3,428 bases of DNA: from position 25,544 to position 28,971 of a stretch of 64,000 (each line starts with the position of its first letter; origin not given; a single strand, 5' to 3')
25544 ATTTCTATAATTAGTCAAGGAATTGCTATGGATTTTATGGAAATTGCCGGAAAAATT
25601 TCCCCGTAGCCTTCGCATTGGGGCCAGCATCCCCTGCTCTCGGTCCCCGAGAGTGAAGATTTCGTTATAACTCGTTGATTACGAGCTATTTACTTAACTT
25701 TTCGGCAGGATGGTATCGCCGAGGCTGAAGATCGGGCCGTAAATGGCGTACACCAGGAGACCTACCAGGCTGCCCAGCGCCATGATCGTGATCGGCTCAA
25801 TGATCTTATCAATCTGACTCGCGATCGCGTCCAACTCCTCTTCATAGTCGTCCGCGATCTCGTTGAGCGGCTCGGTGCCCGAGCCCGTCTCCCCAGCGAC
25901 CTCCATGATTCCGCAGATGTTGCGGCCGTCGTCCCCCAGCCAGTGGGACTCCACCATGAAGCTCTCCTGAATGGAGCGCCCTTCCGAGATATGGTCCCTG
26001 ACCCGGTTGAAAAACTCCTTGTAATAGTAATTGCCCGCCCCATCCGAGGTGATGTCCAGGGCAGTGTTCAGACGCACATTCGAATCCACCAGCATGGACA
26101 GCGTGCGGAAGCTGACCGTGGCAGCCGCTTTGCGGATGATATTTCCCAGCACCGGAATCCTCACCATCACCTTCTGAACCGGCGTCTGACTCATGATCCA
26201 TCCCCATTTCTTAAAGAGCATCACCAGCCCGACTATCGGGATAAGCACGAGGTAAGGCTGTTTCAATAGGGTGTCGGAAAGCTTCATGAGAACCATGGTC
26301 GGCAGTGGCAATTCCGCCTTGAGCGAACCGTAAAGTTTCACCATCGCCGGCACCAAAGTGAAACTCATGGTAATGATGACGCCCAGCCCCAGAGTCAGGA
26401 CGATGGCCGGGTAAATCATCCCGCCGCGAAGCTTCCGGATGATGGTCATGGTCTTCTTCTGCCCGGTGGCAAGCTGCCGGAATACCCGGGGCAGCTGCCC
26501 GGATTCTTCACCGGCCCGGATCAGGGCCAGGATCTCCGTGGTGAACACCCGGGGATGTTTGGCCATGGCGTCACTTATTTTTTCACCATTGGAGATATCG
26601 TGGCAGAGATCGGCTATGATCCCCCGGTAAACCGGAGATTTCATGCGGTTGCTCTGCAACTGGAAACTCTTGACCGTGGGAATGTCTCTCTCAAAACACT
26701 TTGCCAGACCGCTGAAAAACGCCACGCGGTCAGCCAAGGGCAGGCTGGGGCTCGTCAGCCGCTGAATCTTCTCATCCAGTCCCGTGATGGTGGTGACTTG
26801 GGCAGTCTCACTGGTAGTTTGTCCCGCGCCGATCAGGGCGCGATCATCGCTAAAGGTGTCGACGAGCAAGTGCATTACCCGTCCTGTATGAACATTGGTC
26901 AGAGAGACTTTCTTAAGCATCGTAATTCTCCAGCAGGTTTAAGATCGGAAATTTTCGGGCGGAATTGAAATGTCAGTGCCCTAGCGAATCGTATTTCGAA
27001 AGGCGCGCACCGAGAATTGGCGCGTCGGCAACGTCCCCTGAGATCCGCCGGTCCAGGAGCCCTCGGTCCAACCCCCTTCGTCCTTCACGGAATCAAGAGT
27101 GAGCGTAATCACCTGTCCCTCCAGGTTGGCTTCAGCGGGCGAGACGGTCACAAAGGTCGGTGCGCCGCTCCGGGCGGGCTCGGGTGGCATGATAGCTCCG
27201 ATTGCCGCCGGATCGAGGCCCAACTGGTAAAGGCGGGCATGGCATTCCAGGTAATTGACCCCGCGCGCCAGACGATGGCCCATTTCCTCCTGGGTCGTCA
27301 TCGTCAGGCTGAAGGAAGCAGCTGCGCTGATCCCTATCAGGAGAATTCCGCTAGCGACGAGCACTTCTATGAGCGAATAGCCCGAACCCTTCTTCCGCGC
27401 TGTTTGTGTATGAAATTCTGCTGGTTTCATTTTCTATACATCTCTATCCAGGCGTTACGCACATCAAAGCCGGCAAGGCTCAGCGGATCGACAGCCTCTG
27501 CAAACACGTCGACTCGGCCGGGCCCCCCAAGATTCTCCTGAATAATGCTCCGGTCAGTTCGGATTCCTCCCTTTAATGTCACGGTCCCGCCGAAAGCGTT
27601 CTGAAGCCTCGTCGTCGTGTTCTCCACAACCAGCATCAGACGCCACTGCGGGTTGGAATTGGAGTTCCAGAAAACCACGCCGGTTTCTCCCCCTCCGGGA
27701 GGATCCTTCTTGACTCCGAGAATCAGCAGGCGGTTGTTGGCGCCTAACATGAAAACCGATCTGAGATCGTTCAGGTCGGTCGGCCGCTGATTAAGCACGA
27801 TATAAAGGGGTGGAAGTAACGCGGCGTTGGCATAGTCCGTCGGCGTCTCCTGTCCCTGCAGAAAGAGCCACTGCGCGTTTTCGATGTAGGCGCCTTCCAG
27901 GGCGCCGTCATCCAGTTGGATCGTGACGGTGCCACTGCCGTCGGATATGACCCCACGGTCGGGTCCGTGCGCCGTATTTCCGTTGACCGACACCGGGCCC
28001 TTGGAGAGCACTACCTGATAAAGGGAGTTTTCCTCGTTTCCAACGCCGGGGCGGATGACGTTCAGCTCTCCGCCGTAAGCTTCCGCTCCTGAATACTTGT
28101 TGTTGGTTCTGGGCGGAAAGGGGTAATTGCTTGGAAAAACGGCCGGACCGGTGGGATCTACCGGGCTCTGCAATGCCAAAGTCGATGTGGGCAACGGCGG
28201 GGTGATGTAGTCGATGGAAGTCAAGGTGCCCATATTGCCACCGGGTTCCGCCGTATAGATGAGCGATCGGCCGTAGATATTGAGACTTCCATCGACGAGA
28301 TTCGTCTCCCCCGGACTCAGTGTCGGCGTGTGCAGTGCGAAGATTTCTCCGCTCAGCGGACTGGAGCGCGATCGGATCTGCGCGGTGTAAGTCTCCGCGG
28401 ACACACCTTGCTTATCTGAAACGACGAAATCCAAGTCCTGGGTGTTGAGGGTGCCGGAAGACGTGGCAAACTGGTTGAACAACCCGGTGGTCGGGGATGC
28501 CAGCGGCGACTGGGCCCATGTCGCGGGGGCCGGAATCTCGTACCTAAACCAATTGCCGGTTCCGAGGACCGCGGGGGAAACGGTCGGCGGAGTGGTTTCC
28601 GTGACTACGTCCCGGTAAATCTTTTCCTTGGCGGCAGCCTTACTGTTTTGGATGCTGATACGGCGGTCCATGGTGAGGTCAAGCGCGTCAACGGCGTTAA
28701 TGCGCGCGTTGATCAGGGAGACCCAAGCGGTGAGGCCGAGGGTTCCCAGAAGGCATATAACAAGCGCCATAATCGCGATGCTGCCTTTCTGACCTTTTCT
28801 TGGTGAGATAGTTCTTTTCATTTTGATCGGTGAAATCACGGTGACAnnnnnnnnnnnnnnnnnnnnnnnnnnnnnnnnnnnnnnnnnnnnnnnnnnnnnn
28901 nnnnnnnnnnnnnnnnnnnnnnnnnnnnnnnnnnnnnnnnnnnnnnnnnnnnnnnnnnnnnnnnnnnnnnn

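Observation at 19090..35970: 18-gene type IV pilus / T2SS-like filament locus with hybrid content and non-canonical order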

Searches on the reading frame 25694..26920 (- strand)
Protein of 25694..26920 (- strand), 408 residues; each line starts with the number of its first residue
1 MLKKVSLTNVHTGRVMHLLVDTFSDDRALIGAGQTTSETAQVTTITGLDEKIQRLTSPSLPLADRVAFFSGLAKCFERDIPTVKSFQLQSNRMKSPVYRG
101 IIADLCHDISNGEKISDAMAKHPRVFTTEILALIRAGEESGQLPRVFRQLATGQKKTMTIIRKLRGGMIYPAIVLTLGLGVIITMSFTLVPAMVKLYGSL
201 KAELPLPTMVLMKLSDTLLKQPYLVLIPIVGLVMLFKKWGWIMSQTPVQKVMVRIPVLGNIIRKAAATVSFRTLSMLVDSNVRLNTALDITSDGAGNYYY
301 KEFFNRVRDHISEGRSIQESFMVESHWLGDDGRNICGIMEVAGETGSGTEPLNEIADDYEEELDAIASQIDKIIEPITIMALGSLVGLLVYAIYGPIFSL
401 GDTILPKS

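Call 4: search_protein_families(library=pfam, max_evalue=0.1, proteins=[window:25694-26920:-])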
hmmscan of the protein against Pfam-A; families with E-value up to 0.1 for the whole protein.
window:25694-26920:- (408 aa): 1 family
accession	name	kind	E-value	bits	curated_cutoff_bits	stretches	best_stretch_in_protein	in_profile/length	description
PF00482.28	T2SSF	-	1.6e-36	125.4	25.2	2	72-191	5-125/125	Type II secretion system (T2SS), protein F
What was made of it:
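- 25694..26920 (-): PilC/GspF-type inner-membrane platform, 408 aa. T2SSF 125 bits in two repeats (call 4).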

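Call 10: find_related_loci(query=window:25694-26920:-, collection=genome_contigs, flank=10000)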
Query window:25694-26920:- (408 aa) in genome_contigs; peptide patterns used: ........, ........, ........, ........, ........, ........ (x = any residue, [..] = any of these).
88 stretches matched a pattern; 36 encode a relative of the query (tblastn E <= 1e-3); 35 distinct loci.
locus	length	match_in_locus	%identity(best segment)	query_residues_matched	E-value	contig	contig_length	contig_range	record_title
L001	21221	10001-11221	66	1-407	0e+0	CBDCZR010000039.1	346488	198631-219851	MAG: Verrucomicrobiales bacterium isolate ebcf22be-f88e-47d8-90e1-f5a57b2b345f genome assembly, contig: contig_39, whole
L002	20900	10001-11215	65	1-405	0e+0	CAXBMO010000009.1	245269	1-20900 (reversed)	MAG TPA_asm: uncultured bacterium isolate ERR2762122_binner12_Refined_132 genome assembly, contig: ERZ3421826.82, whole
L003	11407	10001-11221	65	1-407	0e+0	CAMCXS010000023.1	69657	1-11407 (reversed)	MAG: Akkermansia muciniphila isolate MiE-14oct19-53 genome assembly, contig: MiE-14oct19-C365, whole genome shotgun sequ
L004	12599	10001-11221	63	1-407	0e+0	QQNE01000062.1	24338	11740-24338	MAG: Verrucomicrobia bacterium isolate V1-115 Ga0133913_10010482, whole genome shotgun sequence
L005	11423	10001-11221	63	1-407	0e+0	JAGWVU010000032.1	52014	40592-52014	MAG: Verrucomicrobia bacterium isolate REEB427 contig-150_1002, whole genome shotgun sequence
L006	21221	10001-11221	63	1-407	0e+0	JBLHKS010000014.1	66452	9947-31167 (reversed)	MAG: Verrucomicrobiales bacterium isolate 3300054698_158 Ga0535670_0000327, whole genome shotgun sequence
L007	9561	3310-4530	60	1-407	2e-172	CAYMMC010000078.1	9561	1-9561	MAG TPA_asm: uncultured Akkermansia sp. isolate SRP193661_co1_126 genome assembly, contig: NODE_7157_length_9561_cov_4.4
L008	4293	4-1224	60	1-407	3e-178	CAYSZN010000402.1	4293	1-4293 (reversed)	MAG TPA_asm: uncultured Akkermansia sp. isolate SRP344714_co1_298 genome assembly, contig: NODE_33870_length_4293_cov_5.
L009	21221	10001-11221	61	1-407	4e-172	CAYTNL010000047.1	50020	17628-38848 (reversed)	MAG TPA_asm: uncultured Verrucomicrobiales bacterium isolate binchicken_co350_161 genome assembly, contig: NODE_1031_len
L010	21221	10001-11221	59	1-407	1e-170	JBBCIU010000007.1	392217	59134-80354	MAG: Verrucomicrobiales bacterium isolate MAG_CPA_07 P10A_000000077113, whole genome shotgun sequence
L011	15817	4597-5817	59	1-407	6e-169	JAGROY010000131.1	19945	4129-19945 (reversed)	MAG: Verrucomicrobiia bacterium isolate HKST-UBA30 2009_29965, whole genome shotgun sequence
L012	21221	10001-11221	59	1-407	2e-168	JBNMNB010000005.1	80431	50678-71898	MAG: Verrucomicrobiales bacterium isolate 3300054698_94 Ga0535670_0000229, whole genome shotgun sequence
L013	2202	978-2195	58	1-406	2e-179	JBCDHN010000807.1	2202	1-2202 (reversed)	MAG: Verrucomicrobiota bacterium isolate P01_H01_bin.157 k141_3428339_length_2202_cov_6.0000, whole genome shotgun seque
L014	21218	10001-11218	59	1-406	7e-165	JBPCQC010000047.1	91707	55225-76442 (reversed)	MAG: Verrucomicrobiales bacterium isolate TH_ant_mag_198 S1Ck127_4799470_flag_1_multi_20.9622_len_91707, whole genome sh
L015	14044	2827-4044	58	1-406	9e-165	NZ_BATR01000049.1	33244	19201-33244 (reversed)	Verrucomicrobium sp. BvORR106, whole genome shotgun sequence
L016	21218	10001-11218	58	1-406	1e-164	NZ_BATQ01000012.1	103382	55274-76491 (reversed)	Verrucomicrobium sp. BvORR034, whole genome shotgun sequence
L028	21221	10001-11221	57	1-407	3e-152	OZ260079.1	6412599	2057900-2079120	MAG: Phragmitibacter sp. isolate NI281-mx-bin07 genome assembly, chromosome: 1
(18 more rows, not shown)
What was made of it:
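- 25694..26920 (-): 56-66% identical to orthologues in 35 Verrucomicrobiales loci (call 10).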

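Call 14: search_protein_families(library=ncbifam, max_evalue=0.01, proteins=[window:25694-26920:-])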
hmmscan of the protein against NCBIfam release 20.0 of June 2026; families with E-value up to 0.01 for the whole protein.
window:25694-26920:- (408 aa): 6 families
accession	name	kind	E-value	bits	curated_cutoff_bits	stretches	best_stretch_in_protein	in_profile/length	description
NF052607.1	T4PiliAsmPilCThrm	equivalog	9.6e-56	189.6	700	1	51-400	54-400/406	type IV pilus assembly protein PilC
NF052606.1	T4PiliAsmPilCMyx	equivalog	7.4e-55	186.5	700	1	69-404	86-418/419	type IV pilus assembly protein PilC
TIGR02120.1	GspF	equivalog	5.4e-54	184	424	1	51-403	50-400/401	type II secretion system inner membrane protein GspF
NF007861.0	PRK10573.1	equivalog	1.2e-53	182.6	401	1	59-404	55-398/401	protein transport protein HofC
NF047826.1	T3SSXpsF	equivalog_domain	6.5e-26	91.1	650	1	56-404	59-404/405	type II secretion system protein XpsF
NF041012.2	T4P_ComGB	equivalog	3.6e-21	75.9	240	1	96-399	32-329/332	competence type IV pilus assembly protein ComGB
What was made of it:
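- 25694..26920 (-): PilC 189.6 vs GspF 184 bits (call 14).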

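Call 69: search_protein_families(library=pfam, max_evalue=0.001, proteins=[L028:11243-11932:+, L028:11929-13014:+, L028:13027-14337:+, L028:14349-15491:-, L028:16063-16770:-, L016:16042-18552:+, L016:18605-19048:+, L016:19134-19637:+, L016:19997-20602:+])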
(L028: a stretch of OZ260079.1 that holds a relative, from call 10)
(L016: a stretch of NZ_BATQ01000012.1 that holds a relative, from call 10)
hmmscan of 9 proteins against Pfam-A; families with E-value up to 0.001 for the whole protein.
L028:11243-11932:+ (229 aa): 1 family
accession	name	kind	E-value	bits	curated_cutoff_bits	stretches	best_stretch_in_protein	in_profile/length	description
PF00293.34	NUDIX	-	1.3e-09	38.6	21.1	1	88-203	7-125/134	NUDIX domain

L028:11929-13014:+ (361 aa): 1 family
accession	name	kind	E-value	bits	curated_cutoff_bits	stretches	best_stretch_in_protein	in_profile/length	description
PF10023.15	Aminopep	-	1.5e-101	340.4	25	1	25-350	2-322/322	Putative aminopeptidase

L028:13027-14337:+ (436 aa): 6 families
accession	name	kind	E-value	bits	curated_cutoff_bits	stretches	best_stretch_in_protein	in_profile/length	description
PF00326.27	Peptidase_S9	-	2.6e-12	47.2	22.6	1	184-326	39-190/213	Prolyl oligopeptidase family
PF05448.18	AXE1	-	6.2e-10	38.8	21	1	107-240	79-207/321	Acetyl xylan esterase (AXE1)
PF01738.24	DLH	-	2.8e-09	37.3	21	1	106-306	8-169/217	Dienelactone hydrolase family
PF10142.15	PhoPQ_related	-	6.1e-06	25.6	20.3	0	206-239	169-202/367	PhoPQ-activated pathogenicity-related protein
PF02129.25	Peptidase_S15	-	6.6e-06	26.4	23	0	188-248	89-135/262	X-Pro dipeptidyl-peptidase (S15 family)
PF12697.13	Abhydrolase_6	-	9e-06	26.9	26.3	1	114-259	1-104/217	Alpha/beta hydrolase family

L028:14349-15491:- (380 aa): 3 families
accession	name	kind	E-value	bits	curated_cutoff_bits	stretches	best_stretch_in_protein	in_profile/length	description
PF08240.17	ADH_N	-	8.9e-31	106.7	23.5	1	49-162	2-103/104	Alcohol dehydrogenase GroES-like domain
PF00107.32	ADH_zinc_N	-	5.6e-29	101.1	31.8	1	211-337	2-128/129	Zinc-binding dehydrogenase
PF16912.11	Glu_dehyd_C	-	5.5e-10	39.5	34.9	1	170-304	4-135/211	Glucose dehydrogenase C-terminus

L028:16063-16770:- (235 aa): 0 families

L016:16042-18552:+ (836 aa): 4 families
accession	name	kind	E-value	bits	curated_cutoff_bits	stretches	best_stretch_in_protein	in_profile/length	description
PF02518.31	HATPase_c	-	6.8e-29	101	26.4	1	422-541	1-110/111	Histidine kinase-, DNA gyrase B-, and HSP90-like ATPase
PF00072.30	Response_reg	-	1.1e-26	93.6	30.2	1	711-824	1-110/111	Response regulator receiver domain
PF00512.31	HisKA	-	6.4e-22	77.8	26.9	1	310-374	1-65/66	His Kinase A (phospho-acceptor) domain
PF00672.30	HAMP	-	1.4e-06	29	25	1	234-284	2-52/53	HAMP domain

L016:18605-19048:+ (147 aa): 2 families
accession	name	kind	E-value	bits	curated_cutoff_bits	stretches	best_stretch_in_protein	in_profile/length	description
PF11026.13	DUF2721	-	2.4e-38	131.4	28.3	1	19-135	1-128/129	Protein of unknown function (DUF2721)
PF20970.2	MASE10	-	5.2e-05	23.7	27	1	63-132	47-116/186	MASE10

L016:19134-19637:+ (167 aa): 0 families

L016:19997-20602:+ (201 aa): 2 families
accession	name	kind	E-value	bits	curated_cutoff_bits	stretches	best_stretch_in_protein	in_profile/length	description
PF02525.22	Flavodoxin_2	-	9.4e-48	163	27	1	2-169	1-196/198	Flavodoxin-like fold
PF03358.20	FMN_red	-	7.1e-06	26.1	24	1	43-146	56-142/152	NADPH-dependent FMN reductase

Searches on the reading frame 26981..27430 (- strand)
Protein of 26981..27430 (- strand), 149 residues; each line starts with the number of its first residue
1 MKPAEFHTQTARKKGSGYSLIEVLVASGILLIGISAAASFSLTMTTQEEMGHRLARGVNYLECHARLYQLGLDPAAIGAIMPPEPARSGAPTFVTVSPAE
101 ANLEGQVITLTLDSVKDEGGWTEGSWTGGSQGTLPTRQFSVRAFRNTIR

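Call 5: search_protein_families(library=pfam, max_evalue=0.1, proteins=[window:26981-27430:-])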
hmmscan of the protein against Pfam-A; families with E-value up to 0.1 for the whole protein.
window:26981-27430:- (149 aa): 2 families
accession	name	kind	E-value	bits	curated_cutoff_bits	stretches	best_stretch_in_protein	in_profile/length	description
PF07963.17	N_methyl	-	1.7e-05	24.7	21.2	1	12-37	1-26/27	Prokaryotic N-terminal methylation motif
PF14604.12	SH3_9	-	0.0043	17.3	30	1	104-135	17-44/49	Variant SH3 domain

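Call 15: search_protein_families(library=ncbifam, max_evalue=0.01, proteins=[window:26981-27430:-])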
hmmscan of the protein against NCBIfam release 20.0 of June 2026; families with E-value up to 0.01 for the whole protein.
window:26981-27430:- (149 aa): 1 family
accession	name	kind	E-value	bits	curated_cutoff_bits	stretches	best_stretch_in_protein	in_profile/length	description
TIGR02532.1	IV_pilin_GFxxxE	domain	0.0012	18.6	16.3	1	16-38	2-24/24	prepilin-type N-terminal cleavage/methylation domain-containing protein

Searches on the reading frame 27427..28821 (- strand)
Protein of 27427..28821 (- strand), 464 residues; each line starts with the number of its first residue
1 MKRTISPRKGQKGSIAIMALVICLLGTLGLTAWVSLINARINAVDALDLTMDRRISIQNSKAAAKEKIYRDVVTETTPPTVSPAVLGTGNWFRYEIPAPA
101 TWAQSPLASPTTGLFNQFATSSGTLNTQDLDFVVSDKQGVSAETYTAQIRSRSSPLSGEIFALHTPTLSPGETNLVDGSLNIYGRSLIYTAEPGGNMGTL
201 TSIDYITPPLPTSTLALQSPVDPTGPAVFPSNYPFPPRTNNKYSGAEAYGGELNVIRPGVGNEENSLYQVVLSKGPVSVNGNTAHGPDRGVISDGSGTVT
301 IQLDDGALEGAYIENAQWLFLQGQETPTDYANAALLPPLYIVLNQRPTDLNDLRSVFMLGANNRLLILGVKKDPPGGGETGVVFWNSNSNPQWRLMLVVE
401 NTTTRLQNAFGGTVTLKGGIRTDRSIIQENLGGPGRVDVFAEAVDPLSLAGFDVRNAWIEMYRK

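Call 5: search_protein_families(library=pfam, max_evalue=0.1, proteins=[window:27427-28821:-])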
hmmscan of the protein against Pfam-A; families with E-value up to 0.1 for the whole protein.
window:27427-28821:- (464 aa): 0 families

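Call 14: search_protein_families(library=ncbifam, max_evalue=0.01, proteins=[window:27427-28821:-])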
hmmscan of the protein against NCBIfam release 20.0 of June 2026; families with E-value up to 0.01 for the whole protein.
window:27427-28821:- (464 aa): 0 families

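Call 45: find_homologous_proteins(query=window:27427-28821:-, max_evalue=0.001)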
Query window:27427-28821:- (464 aa): 4 proteins with E <= 0.001 among 8000 candidates.
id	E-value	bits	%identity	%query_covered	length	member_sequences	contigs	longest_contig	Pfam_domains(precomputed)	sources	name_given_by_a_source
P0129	9.9e-297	1002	100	96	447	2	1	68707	-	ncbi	-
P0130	3.8e-91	324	41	98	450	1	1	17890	-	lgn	-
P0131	1.5e-90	322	40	100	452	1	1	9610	-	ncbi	ncbi:MAG: hypothetical protein ACC661_00435 [Verrucomicrobiales bacterium]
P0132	1.8e-70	256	39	89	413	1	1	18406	-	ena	-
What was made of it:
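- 27427..28821 (-): Large E5-less pilin-like protein, 464 aa, with KG|SIAIM. Candidate tip or cap subunit. Fast evolving (call 45).
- Checked: The NCBI record uses a 447-aa start (call 45).
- Tried and rejected: The second prediction slot went to O instead (call 45).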

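Call 82: search_solved_structures(query=A9, max_evalue=10)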
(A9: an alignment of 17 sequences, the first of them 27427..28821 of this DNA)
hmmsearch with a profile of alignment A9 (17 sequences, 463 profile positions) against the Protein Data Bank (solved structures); distinct sequences matched with E-value up to 10: 33.
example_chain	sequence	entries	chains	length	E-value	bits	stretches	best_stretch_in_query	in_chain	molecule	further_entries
7e8c_H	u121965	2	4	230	0.013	17.7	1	176-247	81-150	N9 H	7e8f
6e56_H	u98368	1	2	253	0.035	16.3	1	173-247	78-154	antibody H2214 heavy chain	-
8dlr_H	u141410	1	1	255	0.093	14.9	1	172-247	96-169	Fab 4-8 heavy chain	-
9ruh_H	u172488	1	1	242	0.12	14.5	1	173-247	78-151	LB_DQB0602_B Heavy chain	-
4oaw_B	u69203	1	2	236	0.16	14.1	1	149-247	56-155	Heavy chain of Fab fragment of anti-HIV1 gp120 V2 mAb 2158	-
4ywg_H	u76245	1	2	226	0.28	13.3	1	184-247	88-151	Heavy chain of anti-HIV-1 gp120 V1V2 antibody 830A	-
4hf5_H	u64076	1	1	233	0.35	13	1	170-247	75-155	Fab 8F8 heavy chain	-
8gpx_H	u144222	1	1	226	0.36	12.9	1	179-247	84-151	YD73Fab_H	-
7kqi_A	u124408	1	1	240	0.4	12.8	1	176-247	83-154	1209 Fab heavy chain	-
7k8w_H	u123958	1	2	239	0.44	12.7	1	152-247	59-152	C119 Fab Heavy Chain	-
6nb5_H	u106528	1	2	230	0.5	12.5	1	171-247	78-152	LCA60 antigen-binding (Fab) fragment, heavy chain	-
9fq3_G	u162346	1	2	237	0.51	12.4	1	177-247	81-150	Human IgG antibody Es1.114 - Fab heavy chain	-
7zfd_H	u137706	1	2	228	0.53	12.4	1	179-247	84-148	Omi-25 heavy chain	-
3sob_H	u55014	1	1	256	0.57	12.3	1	170-247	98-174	antibody heavy chain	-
8ffe_H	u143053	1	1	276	0.67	12.1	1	170-247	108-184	YW210.09 Fab heavy chain with engineered XWnt8 NC peptide and linker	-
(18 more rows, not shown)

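Call 95: search_protein_families(library=pfam, alignment_id=A11, max_evalue=1)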
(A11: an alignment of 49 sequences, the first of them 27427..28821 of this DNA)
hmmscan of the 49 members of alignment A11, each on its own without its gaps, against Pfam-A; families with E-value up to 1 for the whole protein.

A. member 1, window:27427-28821:- (464 aa): 0 families

B. families by the number of members that match (of 49 scanned): 16 families
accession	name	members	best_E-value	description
PF07963.17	N_methyl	31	7.9e-07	Prokaryotic N-terminal methylation motif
PF11021.13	DUF2613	2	0.077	Protein of unknown function (DUF2613)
PF09286.16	Pro-kuma_activ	2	0.24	Pro-kumamolisin, activation domain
PF14604.12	SH3_9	1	0.0043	Variant SH3 domain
PF03881.20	Fructosamin_kin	1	0.016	Fructosamine kinase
PF08602.15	Mgr1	1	0.017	Mgr1-like, i-AAA protease complex subunit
PF01661.27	Macro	1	0.049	Macro domain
PF17967.7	Pullulanase_N2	1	0.055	Pullulanase N2 domain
PF10577.15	FAM171A1-2-B_N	1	0.11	FAM171A1/A2/B, N-terminal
PF07681.17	DoxX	1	0.11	DoxX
PF14454.12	Prok_Ub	1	0.13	Prokaryotic Ubiquitin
PF04612.17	T2SSM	1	0.15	Type II secretion system (T2SS), protein M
PF19291.4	TREH_N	1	0.18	Trehalase-like, N-terminal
PF16980.11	CitMHS_2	1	0.19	Putative citrate transport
PF20520.3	Ac45-VOA1_TM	1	0.44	V0 complex accessory subunit Ac45/VOA1 transmembrane domain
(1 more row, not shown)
